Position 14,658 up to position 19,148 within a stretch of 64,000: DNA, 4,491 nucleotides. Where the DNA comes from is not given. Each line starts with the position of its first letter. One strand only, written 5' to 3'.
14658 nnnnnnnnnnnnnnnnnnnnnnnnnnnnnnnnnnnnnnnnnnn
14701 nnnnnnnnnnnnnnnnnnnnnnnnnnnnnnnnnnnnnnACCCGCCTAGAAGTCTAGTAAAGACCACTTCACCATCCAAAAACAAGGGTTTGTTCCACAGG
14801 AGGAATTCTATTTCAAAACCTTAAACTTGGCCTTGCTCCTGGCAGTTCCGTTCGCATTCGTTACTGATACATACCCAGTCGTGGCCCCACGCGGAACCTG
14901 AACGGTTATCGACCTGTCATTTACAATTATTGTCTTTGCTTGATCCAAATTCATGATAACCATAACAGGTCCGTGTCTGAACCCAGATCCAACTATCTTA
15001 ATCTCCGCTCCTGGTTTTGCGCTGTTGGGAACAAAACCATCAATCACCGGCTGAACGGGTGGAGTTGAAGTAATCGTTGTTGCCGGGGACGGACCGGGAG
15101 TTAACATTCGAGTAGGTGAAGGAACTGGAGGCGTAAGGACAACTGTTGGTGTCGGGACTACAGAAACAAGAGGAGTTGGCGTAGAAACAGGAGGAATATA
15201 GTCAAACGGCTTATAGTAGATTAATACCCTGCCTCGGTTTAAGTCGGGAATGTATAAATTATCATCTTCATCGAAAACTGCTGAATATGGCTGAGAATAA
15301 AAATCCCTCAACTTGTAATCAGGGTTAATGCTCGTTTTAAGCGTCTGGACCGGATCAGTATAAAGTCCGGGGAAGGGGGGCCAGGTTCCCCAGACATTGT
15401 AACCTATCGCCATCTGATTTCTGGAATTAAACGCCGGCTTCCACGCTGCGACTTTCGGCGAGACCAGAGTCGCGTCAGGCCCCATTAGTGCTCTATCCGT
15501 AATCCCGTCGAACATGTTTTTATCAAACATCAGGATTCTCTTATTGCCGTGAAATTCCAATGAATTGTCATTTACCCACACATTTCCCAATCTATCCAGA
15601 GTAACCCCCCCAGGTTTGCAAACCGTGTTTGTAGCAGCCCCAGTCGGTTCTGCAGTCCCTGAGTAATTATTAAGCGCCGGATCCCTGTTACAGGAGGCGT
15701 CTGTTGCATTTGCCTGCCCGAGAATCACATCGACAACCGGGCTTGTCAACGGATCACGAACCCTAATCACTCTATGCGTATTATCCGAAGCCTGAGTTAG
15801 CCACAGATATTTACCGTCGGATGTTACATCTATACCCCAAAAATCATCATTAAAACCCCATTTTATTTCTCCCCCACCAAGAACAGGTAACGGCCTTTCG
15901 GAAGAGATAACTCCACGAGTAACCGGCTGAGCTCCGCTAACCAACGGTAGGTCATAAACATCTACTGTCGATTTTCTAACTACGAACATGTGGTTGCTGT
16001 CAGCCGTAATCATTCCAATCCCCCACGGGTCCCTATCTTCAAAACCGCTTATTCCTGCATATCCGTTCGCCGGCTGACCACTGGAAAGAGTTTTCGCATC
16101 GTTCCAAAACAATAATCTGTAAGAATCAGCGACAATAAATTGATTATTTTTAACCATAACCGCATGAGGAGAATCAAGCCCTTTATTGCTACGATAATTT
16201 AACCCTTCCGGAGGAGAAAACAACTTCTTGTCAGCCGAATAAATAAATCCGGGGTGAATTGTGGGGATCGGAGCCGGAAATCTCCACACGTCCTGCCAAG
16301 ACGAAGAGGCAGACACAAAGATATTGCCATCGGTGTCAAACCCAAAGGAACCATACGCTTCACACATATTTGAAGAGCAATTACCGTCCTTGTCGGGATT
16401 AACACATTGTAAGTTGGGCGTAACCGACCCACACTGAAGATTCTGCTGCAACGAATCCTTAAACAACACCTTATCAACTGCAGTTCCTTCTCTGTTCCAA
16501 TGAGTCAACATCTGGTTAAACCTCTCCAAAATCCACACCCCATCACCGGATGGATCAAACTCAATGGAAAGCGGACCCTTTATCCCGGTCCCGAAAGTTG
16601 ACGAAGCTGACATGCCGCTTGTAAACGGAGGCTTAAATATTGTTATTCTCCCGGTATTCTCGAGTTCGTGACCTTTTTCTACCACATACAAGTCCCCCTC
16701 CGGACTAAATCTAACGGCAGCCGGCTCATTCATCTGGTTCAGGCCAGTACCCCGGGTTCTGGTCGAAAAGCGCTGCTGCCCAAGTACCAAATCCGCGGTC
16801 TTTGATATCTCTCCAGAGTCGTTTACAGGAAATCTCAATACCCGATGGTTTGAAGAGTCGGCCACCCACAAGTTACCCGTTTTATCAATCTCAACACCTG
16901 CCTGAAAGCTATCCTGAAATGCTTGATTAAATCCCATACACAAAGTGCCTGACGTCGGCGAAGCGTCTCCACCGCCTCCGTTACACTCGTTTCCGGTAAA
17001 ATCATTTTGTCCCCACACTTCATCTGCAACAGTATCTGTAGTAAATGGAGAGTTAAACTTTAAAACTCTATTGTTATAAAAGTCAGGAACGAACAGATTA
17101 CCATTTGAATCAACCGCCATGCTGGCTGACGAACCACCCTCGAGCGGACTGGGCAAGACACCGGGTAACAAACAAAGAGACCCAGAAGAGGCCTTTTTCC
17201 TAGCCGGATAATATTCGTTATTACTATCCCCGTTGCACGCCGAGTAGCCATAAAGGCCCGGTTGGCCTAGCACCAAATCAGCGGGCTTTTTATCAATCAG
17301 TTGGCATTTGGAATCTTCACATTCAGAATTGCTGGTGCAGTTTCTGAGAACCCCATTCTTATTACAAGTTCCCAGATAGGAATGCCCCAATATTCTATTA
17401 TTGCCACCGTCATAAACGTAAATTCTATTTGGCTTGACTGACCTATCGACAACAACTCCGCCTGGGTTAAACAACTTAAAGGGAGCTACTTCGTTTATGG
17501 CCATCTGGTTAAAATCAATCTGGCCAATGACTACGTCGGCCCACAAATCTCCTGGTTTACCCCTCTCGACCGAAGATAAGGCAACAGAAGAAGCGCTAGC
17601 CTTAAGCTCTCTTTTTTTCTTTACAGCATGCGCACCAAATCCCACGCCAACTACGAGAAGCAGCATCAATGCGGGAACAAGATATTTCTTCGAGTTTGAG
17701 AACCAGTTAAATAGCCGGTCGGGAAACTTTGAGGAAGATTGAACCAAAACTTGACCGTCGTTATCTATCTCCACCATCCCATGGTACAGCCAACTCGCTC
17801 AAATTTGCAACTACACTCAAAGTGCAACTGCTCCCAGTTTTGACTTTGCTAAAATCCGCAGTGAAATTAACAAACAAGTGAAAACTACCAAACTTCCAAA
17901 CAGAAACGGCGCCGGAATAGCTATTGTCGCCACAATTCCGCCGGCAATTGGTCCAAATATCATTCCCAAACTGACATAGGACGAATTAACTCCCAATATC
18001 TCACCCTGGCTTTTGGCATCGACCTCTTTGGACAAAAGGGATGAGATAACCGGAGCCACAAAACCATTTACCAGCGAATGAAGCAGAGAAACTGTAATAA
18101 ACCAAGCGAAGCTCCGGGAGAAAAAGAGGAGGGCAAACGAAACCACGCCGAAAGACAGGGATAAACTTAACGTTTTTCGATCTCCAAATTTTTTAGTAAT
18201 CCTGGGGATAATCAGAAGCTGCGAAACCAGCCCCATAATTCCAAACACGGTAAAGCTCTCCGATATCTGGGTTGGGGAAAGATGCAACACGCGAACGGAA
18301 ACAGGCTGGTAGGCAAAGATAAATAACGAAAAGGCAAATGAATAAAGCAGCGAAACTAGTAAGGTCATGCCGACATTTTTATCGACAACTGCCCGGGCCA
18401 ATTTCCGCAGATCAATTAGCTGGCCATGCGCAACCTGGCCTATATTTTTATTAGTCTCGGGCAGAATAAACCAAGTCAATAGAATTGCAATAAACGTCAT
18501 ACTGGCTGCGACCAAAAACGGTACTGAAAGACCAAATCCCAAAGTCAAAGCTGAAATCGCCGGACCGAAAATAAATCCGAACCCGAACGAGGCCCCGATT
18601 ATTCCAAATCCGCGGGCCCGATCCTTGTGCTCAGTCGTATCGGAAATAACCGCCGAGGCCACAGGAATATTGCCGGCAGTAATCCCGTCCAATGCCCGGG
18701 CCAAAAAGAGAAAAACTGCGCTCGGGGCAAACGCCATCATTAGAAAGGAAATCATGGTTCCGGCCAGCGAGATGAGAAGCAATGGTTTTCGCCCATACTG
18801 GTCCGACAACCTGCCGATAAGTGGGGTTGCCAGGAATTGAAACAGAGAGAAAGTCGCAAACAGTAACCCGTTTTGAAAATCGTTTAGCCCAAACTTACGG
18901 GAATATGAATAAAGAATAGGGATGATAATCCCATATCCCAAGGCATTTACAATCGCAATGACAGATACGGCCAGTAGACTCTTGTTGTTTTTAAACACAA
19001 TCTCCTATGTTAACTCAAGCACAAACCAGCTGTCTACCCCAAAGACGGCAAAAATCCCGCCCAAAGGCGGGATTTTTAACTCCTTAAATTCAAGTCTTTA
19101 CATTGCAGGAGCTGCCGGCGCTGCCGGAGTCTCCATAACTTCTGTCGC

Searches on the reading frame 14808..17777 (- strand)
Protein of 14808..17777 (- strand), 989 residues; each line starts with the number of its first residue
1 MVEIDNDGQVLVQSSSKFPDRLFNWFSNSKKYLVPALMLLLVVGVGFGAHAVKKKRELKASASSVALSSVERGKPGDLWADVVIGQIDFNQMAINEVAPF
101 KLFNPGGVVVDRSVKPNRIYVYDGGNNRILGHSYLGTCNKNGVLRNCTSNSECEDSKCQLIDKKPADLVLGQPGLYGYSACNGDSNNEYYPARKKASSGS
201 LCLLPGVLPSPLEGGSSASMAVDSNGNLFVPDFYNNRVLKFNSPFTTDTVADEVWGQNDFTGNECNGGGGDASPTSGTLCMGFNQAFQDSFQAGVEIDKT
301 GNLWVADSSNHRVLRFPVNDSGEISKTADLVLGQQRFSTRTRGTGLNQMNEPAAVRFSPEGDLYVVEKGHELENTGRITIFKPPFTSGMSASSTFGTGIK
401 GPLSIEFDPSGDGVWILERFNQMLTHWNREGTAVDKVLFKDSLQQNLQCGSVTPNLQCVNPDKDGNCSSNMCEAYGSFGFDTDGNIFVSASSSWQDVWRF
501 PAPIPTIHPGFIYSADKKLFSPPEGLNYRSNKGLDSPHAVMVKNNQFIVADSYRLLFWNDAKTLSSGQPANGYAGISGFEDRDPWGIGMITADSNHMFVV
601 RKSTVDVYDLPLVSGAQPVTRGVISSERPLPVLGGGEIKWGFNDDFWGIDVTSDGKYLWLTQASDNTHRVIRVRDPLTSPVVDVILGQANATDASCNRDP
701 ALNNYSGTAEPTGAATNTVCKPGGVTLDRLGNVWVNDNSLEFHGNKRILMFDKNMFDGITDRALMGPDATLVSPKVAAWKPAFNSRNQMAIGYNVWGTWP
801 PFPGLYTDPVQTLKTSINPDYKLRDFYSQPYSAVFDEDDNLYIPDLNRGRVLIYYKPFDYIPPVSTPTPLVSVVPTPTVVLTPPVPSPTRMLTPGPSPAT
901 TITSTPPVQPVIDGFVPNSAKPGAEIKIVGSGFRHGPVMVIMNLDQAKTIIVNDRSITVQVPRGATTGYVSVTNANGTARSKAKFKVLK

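Call 69: search_protein_families(library=pfam, proteins=[window:14808-17777:-], max_evalue=0.001)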
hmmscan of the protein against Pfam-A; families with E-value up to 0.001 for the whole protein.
window:14808-17777:- (989 aa): 3 families
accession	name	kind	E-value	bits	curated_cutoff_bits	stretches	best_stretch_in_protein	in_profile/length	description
PF01436.27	NHL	-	6.7e-18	64.2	20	1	294-316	6-28/28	NHL repeat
PF01833.30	TIG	-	1.2e-06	28.9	20.9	1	910-983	1-80/84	IPT/TIG domain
PF06739.17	SBBP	-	0.00054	20.3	20.5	0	219-230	17-28/38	Beta-propeller repeat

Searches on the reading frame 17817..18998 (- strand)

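Call 69: search_protein_families(library=pfam, proteins=[window:17817-18998:-], max_evalue=0.001)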
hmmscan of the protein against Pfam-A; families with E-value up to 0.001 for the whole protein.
window:17817-18998:- (393 aa): 4 families
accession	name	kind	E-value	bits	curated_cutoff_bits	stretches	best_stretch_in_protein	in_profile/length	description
PF07690.21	MFS_1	-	2.2e-57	195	33.4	2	12-189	2-182/347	Major Facilitator Superfamily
PF12832.13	MFS_1_like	-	3.1e-12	46.7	25.2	1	23-357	16-362/373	MFS_1 like family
PF13347.12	MFS_2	-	4.2e-10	39.2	27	1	17-357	9-381/427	MFS/sugar transport protein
PF00083.30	Sugar_tr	-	5.7e-09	35.8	22.3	1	39-182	44-194/452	Sugar (and other) transporter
